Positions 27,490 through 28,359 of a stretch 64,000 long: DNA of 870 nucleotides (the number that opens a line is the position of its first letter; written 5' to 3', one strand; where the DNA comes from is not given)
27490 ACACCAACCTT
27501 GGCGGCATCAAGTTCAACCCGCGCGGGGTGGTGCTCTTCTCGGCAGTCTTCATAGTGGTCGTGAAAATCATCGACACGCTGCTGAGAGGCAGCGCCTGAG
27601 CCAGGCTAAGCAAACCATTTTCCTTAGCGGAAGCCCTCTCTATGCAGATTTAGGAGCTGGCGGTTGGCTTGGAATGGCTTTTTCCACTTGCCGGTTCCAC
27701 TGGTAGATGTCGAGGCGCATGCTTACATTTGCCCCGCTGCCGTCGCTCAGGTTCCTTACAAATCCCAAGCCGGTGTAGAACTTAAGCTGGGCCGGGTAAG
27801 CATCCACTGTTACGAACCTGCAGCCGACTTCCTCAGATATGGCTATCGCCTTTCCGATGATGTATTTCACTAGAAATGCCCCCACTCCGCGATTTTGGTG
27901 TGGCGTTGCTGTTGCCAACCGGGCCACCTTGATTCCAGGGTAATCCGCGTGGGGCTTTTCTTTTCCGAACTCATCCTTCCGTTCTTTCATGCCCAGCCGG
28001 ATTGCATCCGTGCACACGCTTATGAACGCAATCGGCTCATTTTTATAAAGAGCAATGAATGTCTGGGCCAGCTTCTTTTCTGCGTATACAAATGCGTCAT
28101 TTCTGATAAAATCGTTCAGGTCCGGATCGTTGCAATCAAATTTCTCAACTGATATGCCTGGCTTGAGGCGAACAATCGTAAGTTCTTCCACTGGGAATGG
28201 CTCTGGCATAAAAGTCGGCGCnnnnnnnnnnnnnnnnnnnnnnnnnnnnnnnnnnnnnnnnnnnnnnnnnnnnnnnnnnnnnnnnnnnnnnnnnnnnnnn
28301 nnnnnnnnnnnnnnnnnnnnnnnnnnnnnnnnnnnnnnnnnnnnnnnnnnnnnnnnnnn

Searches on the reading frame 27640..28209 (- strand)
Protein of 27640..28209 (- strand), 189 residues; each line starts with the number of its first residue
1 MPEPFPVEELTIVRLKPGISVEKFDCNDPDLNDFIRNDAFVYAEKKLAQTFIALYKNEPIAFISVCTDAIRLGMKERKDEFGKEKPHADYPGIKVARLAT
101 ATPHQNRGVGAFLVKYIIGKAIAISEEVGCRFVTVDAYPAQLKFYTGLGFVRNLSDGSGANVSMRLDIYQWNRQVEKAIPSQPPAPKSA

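Call 4: search_protein_families(library=pfam, proteins=[window:27640-28209:-], max_evalue=1)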
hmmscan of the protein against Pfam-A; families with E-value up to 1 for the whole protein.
window:27640-28209:- (189 aa): 4 families
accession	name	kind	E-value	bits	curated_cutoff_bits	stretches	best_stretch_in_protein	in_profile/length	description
PF13508.13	Acetyltransf_7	-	6.3e-07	30.1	27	1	49-151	4-83/84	Acetyltransferase (GNAT) domain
PF00583.31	Acetyltransf_1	-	3.1e-06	27.9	20.7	1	43-150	28-116/116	Acetyltransferase (GNAT) family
PF13673.13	Acetyltransf_10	-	3.2e-05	24.3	23.6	1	94-152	53-109/128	Acetyltransferase (GNAT) domain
PF11124.14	Pho86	-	0.094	12.5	29.3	1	30-68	145-185/291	Inorganic phosphate transporter chaperone Pho86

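Call 5: search_protein_families(library=ncbifam, proteins=[window:27640-28209:-], max_evalue=1)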
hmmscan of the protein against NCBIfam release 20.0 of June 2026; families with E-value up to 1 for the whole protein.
window:27640-28209:- (189 aa): 1 family
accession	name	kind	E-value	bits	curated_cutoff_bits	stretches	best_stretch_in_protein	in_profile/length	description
NF004889.0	PRK06252.1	subfamily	0.099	11.6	244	1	49-131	8-85/340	methylcobalamin:coenzyme M methyltransferase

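Call 6: search_solved_structures(query=window:27640-28209:-, max_evalue=10, show_alignments=3)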
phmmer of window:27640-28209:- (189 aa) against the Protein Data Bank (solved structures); distinct sequences matched with E-value up to 10: 40.
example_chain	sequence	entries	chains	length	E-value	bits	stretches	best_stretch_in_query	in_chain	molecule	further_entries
6ajn_A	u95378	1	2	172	6.7e-07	32.2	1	18-157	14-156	N-acetyltransferase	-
6ajm_A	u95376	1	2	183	8e-07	31.9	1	18-157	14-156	N-acetyltransferase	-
6gts_A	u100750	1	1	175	1.2e-06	31.3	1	18-157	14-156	Acetyltransferase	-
6gtq_A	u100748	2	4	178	2.6e-06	30.3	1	18-157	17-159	N-acetyltransferase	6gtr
6g96_B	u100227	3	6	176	3.4e-06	29.9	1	23-151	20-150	Acetyltransferase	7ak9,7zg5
6gtp_A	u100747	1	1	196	3.4e-06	29.9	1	18-157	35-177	N-acetyltransferase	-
7chd_A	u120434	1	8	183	7.7e-06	28.7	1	18-157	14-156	N-acetyltransferase domain-containing protein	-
5zgn_C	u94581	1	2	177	8.7e-06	28.6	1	10-158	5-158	KacT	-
5xun_A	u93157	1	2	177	2.9e-05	26.8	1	10-158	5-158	Acetyltransferase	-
7byy_A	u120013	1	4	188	4.5e-05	26.2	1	22-153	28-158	Acetyltransferase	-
9ilr_A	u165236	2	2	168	0.00018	24.3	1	21-154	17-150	N-acetyltransferase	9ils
7f37_B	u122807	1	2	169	0.00021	24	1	22-151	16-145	GNAT family N-acetyltransferase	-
7ak8_A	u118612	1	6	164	0.0029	20.3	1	21-150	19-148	GCN5 family acetyltransferase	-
7f36_A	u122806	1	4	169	0.003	20.3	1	21-150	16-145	N-acetyltransferase domain-containing protein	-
5fvj_A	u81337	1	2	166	0.003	20.3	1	21-150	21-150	PUTATIVE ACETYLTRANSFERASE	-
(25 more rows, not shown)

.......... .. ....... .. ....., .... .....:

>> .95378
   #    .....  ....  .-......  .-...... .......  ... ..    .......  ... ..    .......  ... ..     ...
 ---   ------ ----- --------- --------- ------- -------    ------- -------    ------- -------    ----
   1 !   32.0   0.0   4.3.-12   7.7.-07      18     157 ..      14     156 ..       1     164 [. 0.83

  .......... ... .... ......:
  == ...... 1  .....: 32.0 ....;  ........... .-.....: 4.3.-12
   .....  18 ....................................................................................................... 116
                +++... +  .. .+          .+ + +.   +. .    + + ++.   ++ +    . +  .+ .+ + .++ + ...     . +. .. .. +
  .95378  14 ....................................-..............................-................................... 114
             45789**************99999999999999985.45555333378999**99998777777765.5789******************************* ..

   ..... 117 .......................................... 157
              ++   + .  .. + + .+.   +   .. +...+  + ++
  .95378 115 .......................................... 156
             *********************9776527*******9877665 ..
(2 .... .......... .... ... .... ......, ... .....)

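Call 7: search_protein_families(library=padloc, proteins=[window:27640-28209:-], max_evalue=1)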
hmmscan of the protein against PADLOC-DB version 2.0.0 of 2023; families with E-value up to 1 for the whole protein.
window:27640-28209:- (189 aa): 0 families

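Call 9: find_homologous_proteins(query=window:27640-28209:-, max_evalue=0.001)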
Query window:27640-28209:- (189 aa): 19 proteins with E <= 0.001 among 110 candidates.
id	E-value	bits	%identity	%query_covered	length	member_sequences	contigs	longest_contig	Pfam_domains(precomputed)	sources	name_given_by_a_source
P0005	1.0e-104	366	90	96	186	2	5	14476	PF13673.14,PF13508.14,PF00583.32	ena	-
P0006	1.7e-65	238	57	92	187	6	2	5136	PF13673.14,PF13508.14,PF00583.32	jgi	-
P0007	1.2e-63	232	61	89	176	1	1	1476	PF13673.14,PF13508.14,PF00583.32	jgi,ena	-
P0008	4.9e-62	227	62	89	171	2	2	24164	PF13508.14,PF00583.32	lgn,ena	-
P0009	7.4e-61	223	58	87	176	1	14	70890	PF13508.14,PF00583.32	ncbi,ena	-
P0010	6.6e-58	213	55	89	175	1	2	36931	PF13508.14,PF00583.32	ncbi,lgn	-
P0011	8.7e-58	213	57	89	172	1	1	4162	PF13673.14,PF13508.14,PF00583.32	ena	-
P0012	1.3e-57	212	56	86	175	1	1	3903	PF13673.14,PF13508.14,PF00583.32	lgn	-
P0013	7.8e-57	210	56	87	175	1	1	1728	-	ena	-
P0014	8.4e-54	200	52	91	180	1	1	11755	-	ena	-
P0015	3.7e-42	162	43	88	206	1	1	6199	PF13673.14,PF13508.14,PF00583.32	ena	-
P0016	1.9e-40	156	46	85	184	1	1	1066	PF13673.14,PF13508.14,PF00583.32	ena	-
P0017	3.4e-33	133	44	86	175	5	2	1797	PF13673.14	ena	-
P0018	3.8e-27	113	41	89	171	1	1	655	PF13508.14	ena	-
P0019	7.1e-27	112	38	81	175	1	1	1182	PF13673.14,PF13508.14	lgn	-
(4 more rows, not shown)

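Call 14: find_related_loci(query=A1, collection=genome_contigs, flank=3000)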
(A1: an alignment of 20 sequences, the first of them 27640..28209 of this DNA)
Query A1 (189 aa) in genome_contigs; peptide patterns used: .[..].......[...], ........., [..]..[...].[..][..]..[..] (x = any residue, [..] = any of these).
600 stretches matched a pattern (row limit reached: there are more); 547 encode a relative of the query (tblastn E <= 1e-3); the best 80 are kept; 80 distinct loci.
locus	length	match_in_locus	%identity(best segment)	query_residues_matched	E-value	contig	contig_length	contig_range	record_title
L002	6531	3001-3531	56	5-182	8e-67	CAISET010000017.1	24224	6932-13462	uncultured Candidatus Micrarchaeota archaeon isolate AlinenSediments_bin-3476 genome assembly, contig: bin-3476:17/37, w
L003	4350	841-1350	44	3-171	1e-45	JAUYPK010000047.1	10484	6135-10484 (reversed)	MAG: Candidatus Micrarchaeota archaeon isolate C4_metabat.bin.26 C4_k141_479467, whole genome shotgun sequence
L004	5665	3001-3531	44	6-184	1e-44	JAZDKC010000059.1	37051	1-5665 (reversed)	MAG: Candidatus Micrarchaeota archaeon isolate MEGAHIT-group-0.512 k141_7938602, whole genome shotgun sequence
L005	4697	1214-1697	56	8-168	2e-48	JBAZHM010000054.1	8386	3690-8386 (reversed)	MAG: Candidatus Micrarchaeia archaeon isolate SO_2017_LW3_70 NODE_27964_length_8386_cov_1.222061_LW162_2017, whole genom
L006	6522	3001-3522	40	1-173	1e-43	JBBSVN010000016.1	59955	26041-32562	MAG: Candidatus Micrarchaeota archaeon isolate H52-bin093_1 H52_bin093_1_000000000016, whole genome shotgun sequence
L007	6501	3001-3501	40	4-168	4e-39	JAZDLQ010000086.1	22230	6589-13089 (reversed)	MAG: archaeon isolate MEGAHIT-group-0.609 k141_5111054, whole genome shotgun sequence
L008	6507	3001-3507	39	4-170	1e-37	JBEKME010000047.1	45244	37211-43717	MAG: Terriglobia bacterium isolate SPRUCE 387 SPRUCE_387_47, whole genome shotgun sequence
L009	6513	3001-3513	36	3-168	7e-35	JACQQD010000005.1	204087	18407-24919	MAG: Candidatus Micrarchaeota archaeon isolate NC_groundwater_1324_Ag_S-0.2um_56_85 S_p2_S4_coassembly_k141_2444077, who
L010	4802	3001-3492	37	2-170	1e-34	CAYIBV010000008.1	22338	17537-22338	MAG TPA_asm: uncultured Methanosarcinales archaeon isolate ERP119705_co19_921 genome assembly, contig: NODE_1800_length_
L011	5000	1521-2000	37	14-170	4e-34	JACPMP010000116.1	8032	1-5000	MAG: Candidatus Woesearchaeota archaeon isolate NC_groundwater_552_Ag_S-0.1um_34_16 S35_SO-1_scaffold_508792, whole geno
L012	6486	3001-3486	37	6-168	5e-34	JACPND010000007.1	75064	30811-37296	MAG: Candidatus Woesearchaeota archaeon isolate NC_groundwater_566_Ag_S-0.1um_44_11 S35_SO-1_scaffold_151173, whole geno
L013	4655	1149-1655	40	1-170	1e-33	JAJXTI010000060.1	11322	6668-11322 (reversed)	MAG: bacterium isolate BP4.bin41 NODE_7706_length_11322_cov_1.490933, whole genome shotgun sequence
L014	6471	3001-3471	41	15-169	3e-33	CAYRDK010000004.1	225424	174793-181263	MAG TPA_asm: uncultured Planctomycetia bacterium isolate binchicken_co266_257 genome assembly, contig: NODE_104_length_2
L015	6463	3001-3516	37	2-168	3e-32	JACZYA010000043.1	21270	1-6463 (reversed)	MAG: Acidobacteria bacterium isolate B25T1B10 B25T1B10_NODE1159, whole genome shotgun sequence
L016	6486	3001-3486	40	9-168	4e-32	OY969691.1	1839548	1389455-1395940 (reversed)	MAG: uncultured Coriobacteriia bacterium isolate MFD03726.bin.c.2 genome assembly, chromosome: 1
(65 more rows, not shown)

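Call 40: search_dna_similar(query=window:27643-28209:-, collection=plasmids, mode=protein, max_evalue=0.001, max_rows=40)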
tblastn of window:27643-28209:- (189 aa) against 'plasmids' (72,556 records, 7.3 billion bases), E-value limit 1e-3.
Records with a match: 515; places in all: 527; records where one place covers at least 80% of the query: 29.
Best place of each record, by identity: <60% 515.
By first word of the organism name: Klebsiella 155; Ralstonia 101; Rhizobium 54; Escherichia 52; Salmonella 23; Citrobacter 18; Enterobacter 18; Acinetobacter 11; Providencia 10; Bradyrhizobium 8; and 41 more.
By predicted mobility (MOB-suite, as given by PLSDB): conjugative 193; non-mobilizable 184; mobilizable 138.
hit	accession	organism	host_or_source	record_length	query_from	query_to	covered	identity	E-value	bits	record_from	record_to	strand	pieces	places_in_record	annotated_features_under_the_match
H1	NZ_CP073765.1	Methylovirgula sp. HY1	soil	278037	6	166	85%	28.6%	2e-4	49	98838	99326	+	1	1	GNAT family N-acetyltransferase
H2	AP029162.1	Pigmentibacter ruber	Homo sapiens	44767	14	165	80%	29.9%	2e-9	63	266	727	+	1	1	GNAT family N-acetyltransferase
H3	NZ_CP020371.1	Candidatus Thiodictyon syntrophicum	meromictic lake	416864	10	150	75%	31.9%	3e-12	71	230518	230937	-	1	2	GNAT family N-acetyltransferase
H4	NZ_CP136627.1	Bradyrhizobium sp. BWA-3-5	Arachis hypogaea,cell culture,root ...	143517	1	150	79%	29.5%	6e-7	56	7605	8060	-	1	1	GNAT family N-acetyltransferase | DUF1778 domain-containing protein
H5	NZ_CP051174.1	Ralstonia pseudosolanacearum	Whole organism,tomato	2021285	6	151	77%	29.6%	6e-10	64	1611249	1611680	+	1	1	none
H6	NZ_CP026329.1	Acidithiobacillus caldus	pure culture,spring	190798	9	150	75%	30.1%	1e-8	61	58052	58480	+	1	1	GNAT family N-acetyltransferase | DUF1778 domain-containing protein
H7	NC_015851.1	Acidithiobacillus caldus SM-1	-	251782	9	150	75%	30.1%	1e-8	61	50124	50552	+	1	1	GNAT family N-acetyltransferase | DUF1778 domain-containing protein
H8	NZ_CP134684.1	Citrobacter portucalensis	Larus michahellis,bacteria,cloaca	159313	24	176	81%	27.9%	1e-6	55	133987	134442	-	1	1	GNAT family N-acetyltransferase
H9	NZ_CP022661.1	Salmonella enterica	Canis latrans,feces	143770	24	176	81%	27.9%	4e-6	53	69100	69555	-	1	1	GNAT family N-acetyltransferase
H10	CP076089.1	Salmonella enterica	environmental,water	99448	24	176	81%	27.9%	6e-6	53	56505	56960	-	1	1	GNAT family N-acetyltransferase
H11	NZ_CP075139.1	Salmonella enterica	environmental,pond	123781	24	176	81%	27.9%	6e-6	53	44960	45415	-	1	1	GNAT family N-acetyltransferase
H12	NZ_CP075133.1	Salmonella enterica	environmental,pond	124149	24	176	81%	27.9%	6e-6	53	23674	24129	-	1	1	GNAT family N-acetyltransferase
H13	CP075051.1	Salmonella enterica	environmental,sediment stream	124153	24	176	81%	27.9%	6e-6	53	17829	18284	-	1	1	GNAT family N-acetyltransferase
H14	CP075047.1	Salmonella enterica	environmental,sediment stream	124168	24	176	81%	27.9%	6e-6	53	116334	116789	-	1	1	GNAT family N-acetyltransferase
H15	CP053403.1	Salmonella enterica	-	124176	24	176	81%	27.9%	6e-6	53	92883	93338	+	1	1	record has no annotation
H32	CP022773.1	Ralstonia solanacearum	Solanum tuberosum,single cell,Potato ...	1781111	6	151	77%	28.9%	3e-9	62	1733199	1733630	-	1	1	N-acetyltransferase | DUF1778 domain-containing protein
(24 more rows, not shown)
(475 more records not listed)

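Call 41: predict_structure(alignment_id=A1)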
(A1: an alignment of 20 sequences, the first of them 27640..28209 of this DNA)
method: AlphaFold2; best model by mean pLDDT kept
length: 189 residues; sequences in the alignment: 20
mean_pLDDT: 91.7   pTM: 0.84
mean pLDDT of the five models: 91.7, 91.0, 90.9, 88.3, 87.0
residues with pLDDT >= 90: 127; 70-90: 60; 50-70: 2; < 50: 0
segments of 3 or more residues with pLDDT < 50: none
pLDDT, mean of each block of 10 residues (from residue 1): 90 95 97 97 95 97 95 85 83 96 96 95 86 94 96 82 93 86 80
secondary structure, 60 per line:
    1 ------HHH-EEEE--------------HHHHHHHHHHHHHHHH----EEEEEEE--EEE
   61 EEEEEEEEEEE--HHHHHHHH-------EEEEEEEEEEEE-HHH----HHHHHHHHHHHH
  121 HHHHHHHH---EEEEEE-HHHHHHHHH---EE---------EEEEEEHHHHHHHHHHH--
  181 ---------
elements in order: E11-14 H29-44 E49-55 E58-71 H74-81 E89-100 H109-128 E132-137 H139-147 E162-167 H168-178

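Call 44: get_annotated_region(hit=H6, flank=800)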
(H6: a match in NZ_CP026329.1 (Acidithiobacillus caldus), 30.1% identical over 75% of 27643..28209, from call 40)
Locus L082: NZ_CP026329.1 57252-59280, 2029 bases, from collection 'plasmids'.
description: Acidithiobacillus caldus strain MTH-04 plasmid p1, complete sequence
organism: Acidithiobacillus caldus (NCBI taxid 33059)
taxonomy: Bacteria; Pseudomonadota; Acidithiobacillia; Acidithiobacillales; Acidithiobacillaceae; Acidithiobacillus; Acidithiobacillus caldus
host: -; source: pure culture,spring; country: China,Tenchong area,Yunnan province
typing (MOB-suite, as given by PLSDB): non-mobilizable
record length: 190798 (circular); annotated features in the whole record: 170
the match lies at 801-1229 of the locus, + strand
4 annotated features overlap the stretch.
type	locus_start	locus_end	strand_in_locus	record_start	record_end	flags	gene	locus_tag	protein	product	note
CDS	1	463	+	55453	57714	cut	-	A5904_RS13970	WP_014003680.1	DEAD/DEAH box helicase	-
CDS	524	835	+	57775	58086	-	-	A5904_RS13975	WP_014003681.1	DUF1778 domain-containing protein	-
CDS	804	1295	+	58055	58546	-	-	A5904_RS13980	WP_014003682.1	GNAT family N-acetyltransferase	-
CDS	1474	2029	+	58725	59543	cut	-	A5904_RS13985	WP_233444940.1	hypothetical protein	-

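Call 45: get_annotated_region(hit=H4, flank=800)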
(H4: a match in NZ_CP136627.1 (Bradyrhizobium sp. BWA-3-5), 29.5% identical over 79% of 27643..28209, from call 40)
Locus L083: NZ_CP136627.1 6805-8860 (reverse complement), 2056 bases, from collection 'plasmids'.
description: Bradyrhizobium sp. BWA-3-5 plasmid unnamed
organism: Bradyrhizobium sp. BWA-3-5 (NCBI taxid 3080013)
taxonomy: Bacteria; Pseudomonadota; Alphaproteobacteria; Hyphomicrobiales; Nitrobacteraceae; Bradyrhizobium; Bradyrhizobium sp. BWA-3-5
host: -; source: Arachis hypogaea,cell culture,root nodule; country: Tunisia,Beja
typing (MOB-suite, as given by PLSDB): non-mobilizable
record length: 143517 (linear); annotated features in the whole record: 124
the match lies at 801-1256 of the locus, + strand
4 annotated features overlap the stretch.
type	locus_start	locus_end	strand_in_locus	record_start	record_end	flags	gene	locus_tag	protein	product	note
CDS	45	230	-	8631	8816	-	-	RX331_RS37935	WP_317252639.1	YjzC family protein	-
CDS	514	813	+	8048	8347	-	-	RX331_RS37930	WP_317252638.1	DUF1778 domain-containing protein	-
CDS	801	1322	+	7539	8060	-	-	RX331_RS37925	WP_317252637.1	GNAT family N-acetyltransferase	-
CDS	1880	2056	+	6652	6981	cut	-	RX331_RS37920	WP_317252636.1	transposase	GO:0006313 - DNA transposition [Evidence IEA]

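Call 49: search_solved_structures(query=L083:514-810:+, max_evalue=1, show_alignments=5)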
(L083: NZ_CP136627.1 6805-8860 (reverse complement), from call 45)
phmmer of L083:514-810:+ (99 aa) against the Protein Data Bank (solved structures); distinct sequences matched with E-value up to 1: 10.
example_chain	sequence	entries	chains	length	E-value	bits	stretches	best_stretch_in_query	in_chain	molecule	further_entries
7f37_C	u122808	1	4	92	3e-20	75.5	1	13-98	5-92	DUF1778 domain-containing protein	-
7zg6_A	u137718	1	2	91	1.5e-17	66.9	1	13-98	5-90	DUF1778 domain-containing protein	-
7ak7_C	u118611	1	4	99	5.4e-17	65.1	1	13-98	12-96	CopG family transcriptional regulator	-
5zgn_A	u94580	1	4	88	2.1e-05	28.1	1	18-90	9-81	KacA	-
7ak8_G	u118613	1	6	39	0.00088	23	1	63-98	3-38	TacA1 antitoxin peptide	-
6ajm_C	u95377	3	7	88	0.0013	22.4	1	17-90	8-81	DUF1778 domain-containing protein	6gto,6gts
6ajn_C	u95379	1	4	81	0.0018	21.9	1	18-90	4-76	DUF1778 domain-containing protein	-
1y9b_A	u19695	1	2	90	0.0029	21.3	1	18-89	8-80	conserved hypothetical protein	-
9ilr_B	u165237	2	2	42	0.024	18.4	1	59-98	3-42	DUF1778 domain-containing protein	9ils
7zg5_C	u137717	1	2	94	0.08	16.7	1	18-88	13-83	DUF1778 domain-containing protein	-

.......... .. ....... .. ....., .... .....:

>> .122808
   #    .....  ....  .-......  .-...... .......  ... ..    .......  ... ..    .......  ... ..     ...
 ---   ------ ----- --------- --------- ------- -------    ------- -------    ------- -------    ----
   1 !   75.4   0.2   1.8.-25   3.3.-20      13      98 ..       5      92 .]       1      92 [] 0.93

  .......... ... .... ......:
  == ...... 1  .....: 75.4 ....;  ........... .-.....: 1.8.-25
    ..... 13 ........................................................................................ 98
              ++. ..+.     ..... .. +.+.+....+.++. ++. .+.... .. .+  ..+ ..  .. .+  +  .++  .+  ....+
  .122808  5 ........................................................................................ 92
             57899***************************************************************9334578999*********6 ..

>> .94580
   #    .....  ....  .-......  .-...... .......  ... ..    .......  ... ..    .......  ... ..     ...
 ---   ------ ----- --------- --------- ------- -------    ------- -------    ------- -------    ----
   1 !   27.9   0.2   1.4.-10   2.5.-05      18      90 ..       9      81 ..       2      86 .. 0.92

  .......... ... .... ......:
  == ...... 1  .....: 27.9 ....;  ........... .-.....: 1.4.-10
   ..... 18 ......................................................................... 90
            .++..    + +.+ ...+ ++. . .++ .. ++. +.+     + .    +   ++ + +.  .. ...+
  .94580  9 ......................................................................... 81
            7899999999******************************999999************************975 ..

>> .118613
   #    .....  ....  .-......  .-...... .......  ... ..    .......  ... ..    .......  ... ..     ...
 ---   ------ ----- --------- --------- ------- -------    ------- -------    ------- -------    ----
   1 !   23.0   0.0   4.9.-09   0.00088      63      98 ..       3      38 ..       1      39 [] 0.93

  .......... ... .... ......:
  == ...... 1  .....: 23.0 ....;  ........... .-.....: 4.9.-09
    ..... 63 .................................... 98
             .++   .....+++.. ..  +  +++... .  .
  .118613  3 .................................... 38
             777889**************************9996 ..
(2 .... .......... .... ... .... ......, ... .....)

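Call 50: get_annotated_region(hit=H3, flank=800)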
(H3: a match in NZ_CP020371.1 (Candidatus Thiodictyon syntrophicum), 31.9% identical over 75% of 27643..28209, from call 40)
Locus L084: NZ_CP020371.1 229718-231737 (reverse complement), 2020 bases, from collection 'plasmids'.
description: Candidatus Thiodictyon syntrophicum strain Cad16T plasmid pTs417, complete sequence
organism: Candidatus Thiodictyon syntrophicum (NCBI taxid 1166950)
taxonomy: Bacteria; Pseudomonadota; Gammaproteobacteria; Chromatiales; Chromatiaceae; Thiodictyon; Candidatus Thiodictyon syntrophicum
host: -; source: meromictic lake; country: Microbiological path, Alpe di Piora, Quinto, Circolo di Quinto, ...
typing (MOB-suite, as given by PLSDB): non-mobilizable
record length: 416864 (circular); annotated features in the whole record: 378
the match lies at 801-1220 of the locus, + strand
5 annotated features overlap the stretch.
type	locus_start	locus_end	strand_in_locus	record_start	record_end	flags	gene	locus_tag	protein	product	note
CDS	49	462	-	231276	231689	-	-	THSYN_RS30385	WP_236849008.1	hypothetical protein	-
CDS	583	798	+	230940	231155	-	-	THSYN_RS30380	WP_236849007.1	hypothetical protein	-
CDS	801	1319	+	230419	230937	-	-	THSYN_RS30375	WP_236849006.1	GNAT family N-acetyltransferase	-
CDS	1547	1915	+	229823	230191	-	-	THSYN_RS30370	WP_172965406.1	DNA-binding protein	-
CDS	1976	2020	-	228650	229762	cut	-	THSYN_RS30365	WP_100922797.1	hypothetical protein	-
